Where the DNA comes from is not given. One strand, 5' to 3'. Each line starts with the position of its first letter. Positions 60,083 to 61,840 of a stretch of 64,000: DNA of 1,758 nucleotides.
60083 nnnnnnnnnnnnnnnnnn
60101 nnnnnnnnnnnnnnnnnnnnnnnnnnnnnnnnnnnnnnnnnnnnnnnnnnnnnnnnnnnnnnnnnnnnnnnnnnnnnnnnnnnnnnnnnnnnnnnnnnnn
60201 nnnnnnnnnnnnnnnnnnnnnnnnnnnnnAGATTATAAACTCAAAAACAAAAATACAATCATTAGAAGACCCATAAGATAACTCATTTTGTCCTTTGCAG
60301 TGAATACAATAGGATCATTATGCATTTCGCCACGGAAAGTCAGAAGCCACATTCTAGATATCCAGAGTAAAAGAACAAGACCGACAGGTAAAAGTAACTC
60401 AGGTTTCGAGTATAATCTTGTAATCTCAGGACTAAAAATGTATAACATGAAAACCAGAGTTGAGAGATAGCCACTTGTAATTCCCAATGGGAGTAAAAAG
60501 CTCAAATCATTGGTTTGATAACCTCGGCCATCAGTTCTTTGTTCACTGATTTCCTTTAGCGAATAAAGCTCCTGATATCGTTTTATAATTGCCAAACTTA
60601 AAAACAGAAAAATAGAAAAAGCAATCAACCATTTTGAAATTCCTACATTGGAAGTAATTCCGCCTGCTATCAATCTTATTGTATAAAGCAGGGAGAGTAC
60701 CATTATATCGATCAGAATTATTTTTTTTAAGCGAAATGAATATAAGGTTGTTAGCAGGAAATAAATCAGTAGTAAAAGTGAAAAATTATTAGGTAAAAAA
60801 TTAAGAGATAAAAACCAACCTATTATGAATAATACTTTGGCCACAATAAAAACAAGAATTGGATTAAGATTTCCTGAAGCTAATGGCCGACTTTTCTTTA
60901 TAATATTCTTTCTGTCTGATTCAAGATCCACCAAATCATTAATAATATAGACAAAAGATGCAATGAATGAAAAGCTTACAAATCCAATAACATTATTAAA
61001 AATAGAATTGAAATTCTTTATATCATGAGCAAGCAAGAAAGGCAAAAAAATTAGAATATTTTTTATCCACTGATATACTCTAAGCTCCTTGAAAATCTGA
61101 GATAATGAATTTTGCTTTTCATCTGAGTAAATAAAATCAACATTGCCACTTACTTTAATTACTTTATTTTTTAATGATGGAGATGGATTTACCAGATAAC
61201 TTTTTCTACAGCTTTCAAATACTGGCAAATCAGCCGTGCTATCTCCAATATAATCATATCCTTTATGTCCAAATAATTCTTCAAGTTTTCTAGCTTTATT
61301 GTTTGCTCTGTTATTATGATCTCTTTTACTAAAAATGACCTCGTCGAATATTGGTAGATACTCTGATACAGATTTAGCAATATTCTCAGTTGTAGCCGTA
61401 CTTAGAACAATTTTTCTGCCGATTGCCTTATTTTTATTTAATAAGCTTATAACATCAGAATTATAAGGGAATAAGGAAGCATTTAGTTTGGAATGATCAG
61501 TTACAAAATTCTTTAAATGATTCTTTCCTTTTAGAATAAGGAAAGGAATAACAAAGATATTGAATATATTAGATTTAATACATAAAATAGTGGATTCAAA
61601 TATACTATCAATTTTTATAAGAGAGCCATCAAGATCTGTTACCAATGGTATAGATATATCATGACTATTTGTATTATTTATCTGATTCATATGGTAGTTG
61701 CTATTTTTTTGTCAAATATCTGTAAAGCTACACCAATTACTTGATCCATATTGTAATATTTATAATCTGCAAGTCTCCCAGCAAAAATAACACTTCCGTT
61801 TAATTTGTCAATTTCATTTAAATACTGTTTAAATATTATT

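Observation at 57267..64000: Complete actinobacterial-type polyprenyl-phospho-D-arabinofuranose (DPA) donor pathway, co-operonic with UDP-Galf mutase and a Wzx flippase, in a T9SS-bearing FCB-group genome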

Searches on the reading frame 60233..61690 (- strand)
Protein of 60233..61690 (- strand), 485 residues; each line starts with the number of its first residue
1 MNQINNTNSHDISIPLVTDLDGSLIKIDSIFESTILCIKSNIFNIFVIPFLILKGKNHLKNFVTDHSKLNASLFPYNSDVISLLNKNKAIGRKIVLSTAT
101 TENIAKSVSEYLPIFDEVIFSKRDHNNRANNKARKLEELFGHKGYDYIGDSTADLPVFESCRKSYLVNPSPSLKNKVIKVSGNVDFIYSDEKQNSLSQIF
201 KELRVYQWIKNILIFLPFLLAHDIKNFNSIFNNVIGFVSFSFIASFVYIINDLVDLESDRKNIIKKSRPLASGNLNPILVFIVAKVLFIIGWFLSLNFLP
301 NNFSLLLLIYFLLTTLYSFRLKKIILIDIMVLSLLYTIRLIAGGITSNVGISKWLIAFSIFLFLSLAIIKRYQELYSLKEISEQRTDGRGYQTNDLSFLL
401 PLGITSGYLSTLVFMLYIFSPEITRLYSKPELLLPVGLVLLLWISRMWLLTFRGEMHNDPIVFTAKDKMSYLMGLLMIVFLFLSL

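Call 3: search_protein_families(library=pfam, proteins=[window:60233-61690:-], max_evalue=0.01)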
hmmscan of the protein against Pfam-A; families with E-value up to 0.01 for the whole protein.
window:60233-61690:- (485 aa): 2 families
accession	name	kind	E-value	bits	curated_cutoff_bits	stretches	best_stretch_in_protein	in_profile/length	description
PF01040.23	UbiA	-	2.1e-18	67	34.2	1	230-450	19-232/250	UbiA prenyltransferase family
PF12710.13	HAD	-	0.0002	22.3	27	1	76-158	86-188/189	haloacid dehalogenase-like hydrolase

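Call 4: search_protein_families(library=ncbifam, proteins=[window:60233-61690:-], max_evalue=0.01)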
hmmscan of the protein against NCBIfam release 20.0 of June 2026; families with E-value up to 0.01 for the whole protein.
window:60233-61690:- (485 aa): 11 families
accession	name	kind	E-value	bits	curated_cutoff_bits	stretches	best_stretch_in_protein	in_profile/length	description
NF006088.0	PRK08238.1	equivalog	6.4e-162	539.6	351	1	6-483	4-478/482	UbiA family prenyltransferase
NF008977.0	PRK12324.1-2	equivalog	1.6e-40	139.4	234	1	196-481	2-282/297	decaprenyl-phosphate phosphoribosyltransferase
NF008978.0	PRK12324.1-4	equivalog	7.3e-38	130.3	207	1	194-482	30-316/322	decaprenyl-phosphate phosphoribosyltransferase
NF008976.0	PRK12324.1-1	equivalog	3.9e-33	115.2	474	1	192-406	14-232/306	decaprenyl-phosphate phosphoribosyltransferase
NF009523.0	PRK12884.1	equivalog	6.5e-13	48.5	269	1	230-363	36-167/279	prenyltransferase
TIGR01490.1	HAD-SF-IB-hyp1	subfamily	3e-06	27.6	98.3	1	78-171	90-200/202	HAD-IB family hydrolase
TIGR01475.1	ubiA_other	subfamily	8.9e-06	25.3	180.8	1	216-366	18-169/282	UbiA-like polyprenyltransferase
TIGR01473.1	cyoE_ctaB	equivalog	2.9e-05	24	210.3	1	214-343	19-148/281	heme o synthase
TIGR01474.1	ubiA_proteo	equivalog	5.7e-05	22.7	275.45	1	244-340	54-148/282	4-hydroxybenzoate octaprenyltransferase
NF009514.0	PRK12873.1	equivalog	0.0016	17.8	246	1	243-311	59-129/297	4-hydroxybenzoate polyprenyltransferase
NF009516.0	PRK12875.1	equivalog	0.0028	16.8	205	1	233-339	55-163/292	prenyltransferase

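Call 8: search_solved_structures(query=window:60233-61690:-, show_alignments=2)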
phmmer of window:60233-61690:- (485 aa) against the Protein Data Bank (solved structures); distinct sequences matched with E-value up to 0.001: 2.
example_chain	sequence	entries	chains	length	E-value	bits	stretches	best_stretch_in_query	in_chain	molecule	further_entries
8j8j_D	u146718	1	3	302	1.1e-28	103.6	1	193-406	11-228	Decaprenyl-phosphate phosphoribosyltransferase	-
8j8k_A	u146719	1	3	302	2.5e-22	82.7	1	193-406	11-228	Decaprenyl-phosphate phosphoribosyltransferase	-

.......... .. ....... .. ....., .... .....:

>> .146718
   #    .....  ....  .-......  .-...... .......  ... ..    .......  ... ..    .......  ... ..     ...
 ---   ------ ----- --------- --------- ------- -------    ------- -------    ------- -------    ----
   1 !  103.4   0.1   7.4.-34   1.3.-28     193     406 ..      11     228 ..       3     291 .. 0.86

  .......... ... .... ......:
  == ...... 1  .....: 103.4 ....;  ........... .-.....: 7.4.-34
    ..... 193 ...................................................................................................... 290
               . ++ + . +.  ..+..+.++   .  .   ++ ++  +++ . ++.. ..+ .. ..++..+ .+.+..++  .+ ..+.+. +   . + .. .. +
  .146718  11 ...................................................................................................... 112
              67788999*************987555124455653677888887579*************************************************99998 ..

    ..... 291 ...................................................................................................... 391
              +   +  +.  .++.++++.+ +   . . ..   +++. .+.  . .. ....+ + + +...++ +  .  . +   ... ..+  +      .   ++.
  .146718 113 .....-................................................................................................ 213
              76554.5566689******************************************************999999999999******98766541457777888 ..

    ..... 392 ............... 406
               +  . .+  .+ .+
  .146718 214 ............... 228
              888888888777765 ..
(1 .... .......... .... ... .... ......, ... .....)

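Call 9: find_encoding_contigs(protein=window:60233-61690:-, flank=10000, max_places=6)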
Protein window:60233-61690:- (485 aa): no gene with exactly this product is on record in the collection.

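Call 11: find_related_loci(query=window:60233-61690:-, collection=genome_contigs, flank=10000)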
Query window:60233-61690:- (485 aa) in genome_contigs; peptide patterns used: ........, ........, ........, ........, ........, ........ (x = any residue, [..] = any of these).
142 stretches matched a pattern; 17 encode a relative of the query (tblastn E <= 1e-3); 17 distinct loci.
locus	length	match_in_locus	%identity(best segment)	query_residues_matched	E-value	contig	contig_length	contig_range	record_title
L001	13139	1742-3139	49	13-481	5e-144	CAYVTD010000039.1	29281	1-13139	MAG TPA_asm: uncultured Hyphomicrobiales bacterium isolate binchicken_co74_407 genome assembly, contig: NODE_2891_length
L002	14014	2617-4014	48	13-481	7e-138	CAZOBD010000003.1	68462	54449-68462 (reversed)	MAG TPA_asm: uncultured Hyphomicrobiales bacterium isolate SRP141376_co4_174 genome assembly, contig: NODE_705_length_68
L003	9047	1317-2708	50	15-481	7e-134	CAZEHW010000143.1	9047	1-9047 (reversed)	MAG TPA_asm: uncultured Hyphomicrobiales bacterium isolate SRP319275_co4_89 genome assembly, contig: NODE_5153_length_90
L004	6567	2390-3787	49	15-479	1e-129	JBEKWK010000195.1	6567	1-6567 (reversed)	MAG: FCB group bacterium isolate SPRUCE 626 SPRUCE_626_195, whole genome shotgun sequence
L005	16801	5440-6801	46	16-473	1e-127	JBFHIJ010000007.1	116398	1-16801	MAG: Chlorobiota bacterium isolate Mix_sand07.2021.05.G.35 k141_2433404_length_116398_cov_12.8717, whole genome shotgun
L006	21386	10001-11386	46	4-473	5e-127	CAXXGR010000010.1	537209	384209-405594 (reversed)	MAG: Candidatus Kapaibacterium sp. isolate e0203437-6bf0-458e-9b39-a3b2dce24231 genome assembly, contig: contig_10, whol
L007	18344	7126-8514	46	15-479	2e-126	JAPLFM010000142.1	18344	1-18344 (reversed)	MAG: Candidatus Kapaibacterium sp. isolate LacPavin_0818_WC45_MAG_29_7 LacPavin_0818_WC45_scaffold_192407, whole genome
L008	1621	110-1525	44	4-477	4e-134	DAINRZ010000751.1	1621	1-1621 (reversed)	MAG TPA_asm: Candidatus Kapaibacterium sp. isolate CTOTU29498 NODE_50620_length_1621_cov_4.872925, whole genome shotgun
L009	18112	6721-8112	49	15-481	3e-134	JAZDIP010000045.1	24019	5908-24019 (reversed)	MAG: bacterium isolate MEGAHIT-group-0.412 k141_19536511, whole genome shotgun sequence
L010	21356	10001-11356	44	16-473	4e-114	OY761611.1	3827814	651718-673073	MAG: Candidatus Kapabacteria bacterium isolate 963550f5-4d88-4eb0-99f7-25ebda648600 genome assembly, chromosome: 1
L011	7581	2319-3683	46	15-471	8e-114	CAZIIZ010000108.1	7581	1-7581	MAG TPA_asm: uncultured Hyphomicrobiales bacterium isolate SRP284006_co1_119 genome assembly, contig: NODE_19316_length_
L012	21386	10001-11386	44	16-481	2e-113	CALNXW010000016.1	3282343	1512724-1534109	MAG: uncultured bacterium isolate LOGT_bin.0142 genome assembly, contig: contig_9981, whole genome shotgun sequence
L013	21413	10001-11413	44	1-476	1e-112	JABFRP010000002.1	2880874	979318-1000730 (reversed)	MAG: Ferruginibacter sp. isolate P-RSF-NP-03 c_000000000003, whole genome shotgun sequence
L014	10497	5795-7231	44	5-485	1e-108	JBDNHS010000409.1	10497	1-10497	MAG: Candidatus Kapaibacterium sp. isolate concoct.33.ELB k141_934359, whole genome shotgun sequence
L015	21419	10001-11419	46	5-480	4e-122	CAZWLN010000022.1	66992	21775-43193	MAG TPA_asm: uncultured Hyphomicrobiales bacterium isolate binchicken_co20_189 genome assembly, contig: NODE_1059_length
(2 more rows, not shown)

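Call 14: search_protein_families(library=pfam, proteins=[L006:13497-14237:+, L006:14332-15426:+, L001:5308-6642:+, L013:11474-12850:+, L013:12916-13785:+, L013:13845-14894:+, L013:14972-16495:+, L013:8864-9925:+, L013:7896-8855:+, L013:6587-7903:+], max_evalue=0.001)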
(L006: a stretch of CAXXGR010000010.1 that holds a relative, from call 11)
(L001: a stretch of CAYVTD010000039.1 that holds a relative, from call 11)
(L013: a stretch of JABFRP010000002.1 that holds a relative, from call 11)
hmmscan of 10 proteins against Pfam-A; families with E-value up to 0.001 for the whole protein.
L006:13497-14237:+ (246 aa): 3 families
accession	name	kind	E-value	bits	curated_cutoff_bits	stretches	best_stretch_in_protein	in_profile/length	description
PF13419.12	HAD_2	-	2e-19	70.9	23.8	1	61-208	32-176/178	Haloacid dehalogenase-like hydrolase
PF00702.32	Hydrolase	-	2.4e-17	64.4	26.4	1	3-203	1-190/191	haloacid dehalogenase-like hydrolase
PF13242.12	Hydrolase_like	-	2.7e-08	34.1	22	1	165-216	3-54/75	HAD-hyrolase-like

L006:14332-15426:+ (364 aa): 5 families
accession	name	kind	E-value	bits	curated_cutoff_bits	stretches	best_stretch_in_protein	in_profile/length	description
PF03054.22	tRNA_Me_trans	-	1.9e-64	217.5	20.6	1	7-208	2-201/202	tRNA methyl transferase HUP domain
PF20259.3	tRNA_Me_trans_M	-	2.5e-14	53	27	1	214-277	3-65/66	tRNA methyl transferase PRC-barrel domain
PF20258.4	tRNA_Me_trans_C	-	2.5e-12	47.4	20.6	1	286-359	3-77/77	Aminomethyltransferase beta-barrel domain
PF02568.20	ThiI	-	1.5e-05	25.2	20.5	1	6-45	4-43/197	Thiamine biosynthesis protein (ThiI)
PF02540.23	NAD_synthase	-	3.3e-05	23.6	21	1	6-115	19-116/242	NAD synthase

L001:5308-6642:+ (444 aa): 4 families
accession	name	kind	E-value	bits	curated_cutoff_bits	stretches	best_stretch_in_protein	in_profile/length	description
PF08245.18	Mur_ligase_M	-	8.4e-36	124.2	24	1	108-286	1-200/200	Mur ligase middle domain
PF02875.26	Mur_ligase_C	-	3.2e-11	44.6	28.4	1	308-420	1-127/127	Mur ligase, glutamate ligase domain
PF21799.2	MurD-like_N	-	1.4e-09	38.6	27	1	2-91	2-87/88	Mur ligase MurD-like, N-terminal domain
PF21377.3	MurD_N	-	1.3e-06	28.8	24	1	22-77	22-74/76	MurD N-terminal domain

L013:11474-12850:+ (458 aa): 1 family
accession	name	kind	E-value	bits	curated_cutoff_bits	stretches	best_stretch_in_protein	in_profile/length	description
PF09594.16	GT87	-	1.3e-15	58.2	25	1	143-371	1-223/237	Glycosyltransferase family 87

L013:12916-13785:+ (289 aa): 5 families
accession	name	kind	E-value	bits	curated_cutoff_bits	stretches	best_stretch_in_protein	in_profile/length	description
PF13489.12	Methyltransf_23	-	1.5e-18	67.5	27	1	79-229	13-163/164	Methyltransferase domain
PF08242.18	Methyltransf_12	-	1.9e-10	41.8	30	1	93-179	1-97/98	Methyltransferase domain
PF08241.18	Methyltransf_11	-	3.6e-10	40.8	21.2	1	93-181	1-94/95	Methyltransferase domain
PF13847.12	Methyltransf_31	-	4.7e-09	36.5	27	1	91-206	6-130/145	Methyltransferase domain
PF13649.12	Methyltransf_25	-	6.9e-09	36.7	27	1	92-178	1-97/97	Methyltransferase domain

L013:13845-14894:+ (349 aa): 3 families
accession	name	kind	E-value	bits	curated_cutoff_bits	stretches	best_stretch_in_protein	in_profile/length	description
PF00535.33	Glycos_transf_2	-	8.4e-33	114.1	23.3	1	10-178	1-165/168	Glycosyl transferase family 2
PF13641.12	Glyco_tranf_2_3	-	1.1e-06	29.3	27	1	9-181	3-175/230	Glycosyltransferase like family 2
PF13506.12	Glyco_transf_21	-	1.4e-05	25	21.7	1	71-179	8-116/174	Glycosyl transferase family 21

L013:14972-16495:+ (507 aa): 1 family
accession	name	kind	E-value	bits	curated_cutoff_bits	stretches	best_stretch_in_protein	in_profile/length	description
PF13231.12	PMT_2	-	3.3e-05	24.6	26.1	1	67-219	3-158/160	Dolichyl-phosphate-mannose-protein mannosyltransferase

L013:8864-9925:+ (353 aa): 1 family
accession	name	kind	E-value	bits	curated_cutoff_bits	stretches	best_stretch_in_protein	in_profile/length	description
PF02350.25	Epimerase_2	-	1e-97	327.6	30.6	1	25-346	3-342/347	UDP-N-acetylglucosamine 2-epimerase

L013:7896-8855:+ (319 aa): 3 families
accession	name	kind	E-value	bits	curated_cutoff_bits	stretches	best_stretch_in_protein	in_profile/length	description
PF01522.26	Polysacc_deac_1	-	2.9e-25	89.1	23.1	1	33-143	17-121/124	Polysaccharide deacetylase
PF10096.14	DUF2334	-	2.8e-06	27.5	26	1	63-154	50-153/203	Uncharacterized protein conserved in bacteria (DUF2334)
PF03065.20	Glyco_hydro_57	-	0.00038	20.3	21.2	1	81-144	104-167/291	Glycosyl hydrolase family 57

L013:6587-7903:+ (438 aa): 6 families
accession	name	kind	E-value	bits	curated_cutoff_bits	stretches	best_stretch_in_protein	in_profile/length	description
PF01593.30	Amino_oxidase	-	1.6e-24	87.4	19.8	1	16-368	3-370/443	Flavin containing amine oxidoreductase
PF01266.30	DAO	-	1.8e-12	47.9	27.9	1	9-376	4-309/353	FAD dependent oxidoreductase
PF13450.12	NAD_binding_8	-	3.7e-11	43.6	21.9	1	9-72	1-66/68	NAD(P)-binding Rossmann-like domain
PF00070.33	Pyr_redox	-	8.6e-07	29.8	22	0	7-39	2-34/82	Pyridine nucleotide-disulphide oxidoreductase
PF07992.20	Pyr_redox_2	-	5.7e-06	26.4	26.1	0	8-39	146-177/291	Pyridine nucleotide-disulphide oxidoreductase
PF03486.20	HI0933_like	-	0.00062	19.7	50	0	9-40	5-36/244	HI0933-like protein Rossmann domain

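Call 29: search_protein_families(library=ncbifam, proteins=[L001:7980-9659:-, L005:14699-16801:+, L006:8854-9528:+, L010:6679-9825:-, L007:574-3663:-], max_evalue=0.1)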
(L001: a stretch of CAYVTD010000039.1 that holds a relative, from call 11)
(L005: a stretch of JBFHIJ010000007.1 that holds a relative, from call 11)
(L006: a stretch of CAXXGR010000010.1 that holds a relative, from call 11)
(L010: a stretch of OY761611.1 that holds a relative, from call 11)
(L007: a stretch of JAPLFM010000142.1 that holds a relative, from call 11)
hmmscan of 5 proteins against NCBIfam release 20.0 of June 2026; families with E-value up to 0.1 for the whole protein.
L001:7980-9659:- (559 aa): 2 families
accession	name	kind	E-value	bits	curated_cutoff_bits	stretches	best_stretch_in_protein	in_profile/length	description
NF009784.2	PRK13279.1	equivalog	7.7e-28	97.4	567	1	13-369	6-359/539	lipid IV(A) 4-amino-4-deoxy-L-arabinosyltransferase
TIGR03663.1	TIGR03663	subfamily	1.2e-06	27.9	126.25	1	17-368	6-353/435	flippase activity-associated protein Agl23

L005:14699-16801:+ (701 aa): 3 families
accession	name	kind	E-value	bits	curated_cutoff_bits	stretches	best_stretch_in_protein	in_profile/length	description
NF045505.1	RR_RssB_Pseudo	equivalog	5.3e-08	32.3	700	1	474-655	159-345/394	two-component system response regulator RssB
NF003170.0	PRK04158.1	equivalog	3.1e-05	23.4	255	1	361-454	64-157/259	GTP-sensing pleiotropic transcriptional regulator CodY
NF047786.1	his_kin_MadS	equivalog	0.0052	15.9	500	1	403-475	125-196/434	MadS family sensor histidine kinase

L006:8854-9528:+ (224 aa): 1 family
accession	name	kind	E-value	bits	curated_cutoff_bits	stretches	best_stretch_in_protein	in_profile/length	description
NF049866.1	outer_TDE1717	subfamily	0.00051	20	135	1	1-201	1-174/210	TDE1717 family outer membrane beta-barrel protein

L010:6679-9825:- (1048 aa): 7 families
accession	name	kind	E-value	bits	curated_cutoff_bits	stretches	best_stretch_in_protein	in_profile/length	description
NF041847.1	transduc_aer2_vibrio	equivalog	9e-64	216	1200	6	503-590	416-503/804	aerotaxis transducer Aer2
NF012226.0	AdeS_HK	equivalog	2.8e-12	46.5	500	2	541-644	83-185/353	two-component sensor histidine kinase AdeS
NF008318.0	PRK11107.1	equivalog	2.6e-08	32.4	890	0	397-443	198-244/920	two-component sensor histidine kinase BarA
NF040691.1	MtrAB_MtrB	equivalog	3.1e-06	26.5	450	0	904-958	210-264/507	MtrAB system histidine kinase MtrB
NF007004.0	PRK09467.1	equivalog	0.004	16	415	0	398-456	177-235/440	two-component system sensor histidine kinase EnvZ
NF007007.0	PRK09470.1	equivalog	0.012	14.5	486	0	326-401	167-238/463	envelope stress sensor histidine kinase CpxA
NF051880.1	FlagAsmCDGMPTipF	equivalog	0.019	13.8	600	0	574-655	59-140/421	flagella assembly cyclic-di-GMP phosphodiesterase TipF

L007:574-3663:- (1029 aa): 1 family
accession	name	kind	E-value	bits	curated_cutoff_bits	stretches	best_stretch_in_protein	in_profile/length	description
TIGR04183.1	Por_Secre_tail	domain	1.2e-07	31.6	23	1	949-1027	1-71/72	T9SS type A sorting domain-containing protein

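Call 31: find_homologous_proteins(query=window:60233-61690:-, max_evalue=1e-20)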
Query window:60233-61690:- (485 aa): 2049 proteins with E <= 1e-20 among 8000 candidates; the best 120 are listed.
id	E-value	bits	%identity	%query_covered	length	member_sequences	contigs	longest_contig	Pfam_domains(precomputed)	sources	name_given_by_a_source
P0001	0.0e+0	1040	100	100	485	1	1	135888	PF01040.24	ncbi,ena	-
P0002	2.9e-256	869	84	100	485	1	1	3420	PF01040.24,PF12710.14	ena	-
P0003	3.7e-254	862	84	100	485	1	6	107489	PF01040.24,PF12710.14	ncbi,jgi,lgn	jgi:4-hydroxybenzoate polyprenyltransferase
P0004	1.4e-204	698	74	93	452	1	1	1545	PF01040.24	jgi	jgi:4-hydroxybenzoate polyprenyltransferase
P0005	2.9e-158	546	54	97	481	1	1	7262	PF01040.24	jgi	-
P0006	9.8e-153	528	53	99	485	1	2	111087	PF01040.24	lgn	-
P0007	8.6e-152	524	54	97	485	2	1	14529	PF01040.24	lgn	-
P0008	1.8e-150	520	52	97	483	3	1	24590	PF01040.24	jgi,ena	-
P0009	1.4e-147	511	50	98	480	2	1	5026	PF01040.24,PF12710.14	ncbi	-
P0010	2.6e-145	503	50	97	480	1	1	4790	PF01040.24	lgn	-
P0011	4.1e-144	499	49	100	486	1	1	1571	PF01040.24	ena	-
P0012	5.3e-143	495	49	98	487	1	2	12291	PF01040.24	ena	-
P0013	1.1e-139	484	48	98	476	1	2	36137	PF01040.24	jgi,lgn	jgi:4-hydroxybenzoate polyprenyltransferase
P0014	2.2e-137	477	49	96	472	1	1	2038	PF01040.24,PF12710.14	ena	-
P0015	1.3e-136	474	49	97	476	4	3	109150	PF01040.24,PF12710.14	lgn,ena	-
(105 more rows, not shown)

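Call 32: find_encoding_contigs(protein=P0001, flank=10000, max_places=3)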
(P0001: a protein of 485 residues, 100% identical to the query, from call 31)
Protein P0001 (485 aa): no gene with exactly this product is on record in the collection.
